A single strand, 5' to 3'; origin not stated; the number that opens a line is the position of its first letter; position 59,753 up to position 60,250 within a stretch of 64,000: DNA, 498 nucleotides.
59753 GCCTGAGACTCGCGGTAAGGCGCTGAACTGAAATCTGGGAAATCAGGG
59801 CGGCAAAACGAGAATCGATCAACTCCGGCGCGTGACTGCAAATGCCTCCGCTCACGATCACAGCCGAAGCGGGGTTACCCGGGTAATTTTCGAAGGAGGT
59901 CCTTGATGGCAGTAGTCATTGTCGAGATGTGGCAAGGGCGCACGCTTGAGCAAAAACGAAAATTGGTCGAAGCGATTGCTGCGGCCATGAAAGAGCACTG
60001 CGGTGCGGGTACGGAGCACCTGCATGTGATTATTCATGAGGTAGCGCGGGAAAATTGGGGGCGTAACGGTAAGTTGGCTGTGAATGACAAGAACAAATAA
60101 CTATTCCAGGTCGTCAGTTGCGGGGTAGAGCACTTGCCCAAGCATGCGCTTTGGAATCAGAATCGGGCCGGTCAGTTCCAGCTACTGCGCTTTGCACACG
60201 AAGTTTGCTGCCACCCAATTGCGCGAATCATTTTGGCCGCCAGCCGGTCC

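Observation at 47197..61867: Candidate catabolic island for an N-heterocyclic or imino-acid substrate, with an unusual enzyme combination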

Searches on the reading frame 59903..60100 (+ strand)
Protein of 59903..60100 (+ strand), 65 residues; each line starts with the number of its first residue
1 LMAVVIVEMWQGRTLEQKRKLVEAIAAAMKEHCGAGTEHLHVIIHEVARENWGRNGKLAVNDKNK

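Call 6: search_protein_families(library=pfam, proteins=[window:59903-60100:+])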
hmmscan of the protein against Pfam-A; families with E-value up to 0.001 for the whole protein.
window:59903-60100:+ (65 aa): 2 families
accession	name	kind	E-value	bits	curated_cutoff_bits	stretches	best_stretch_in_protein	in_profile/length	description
PF01361.26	Tautomerase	-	7.8e-16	58.2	22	1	4-58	2-56/60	Tautomerase enzyme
PF14552.11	Tautomerase_2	-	2.7e-10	40.7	28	1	4-53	31-80/82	Tautomerase enzyme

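Call 77: search_protein_families(library=ncbifam, proteins=[window:59906-60100:+], max_evalue=1e-10)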
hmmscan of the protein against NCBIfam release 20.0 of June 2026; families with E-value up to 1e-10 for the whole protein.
window:59906-60100:+ (64 aa): 4 families
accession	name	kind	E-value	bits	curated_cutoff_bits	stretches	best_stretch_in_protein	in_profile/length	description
NF001966.0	PRK00745.1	equivalog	8.8e-16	57.6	80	1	1-59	1-59/62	4-oxalocrotonate tautomerase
NF002571.1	PRK02220.1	equivalog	9.4e-16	57.5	55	1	1-58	1-58/61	2-hydroxymuconate tautomerase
TIGR00013.1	taut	subfamily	3.2e-15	56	56.9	1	1-59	1-60/64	2-hydroxymuconate tautomerase family protein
NF041920.1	DmpI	equivalog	9.5e-13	47.8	70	1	1-57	1-56/59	4-oxalocrotonate tautomerase DmpI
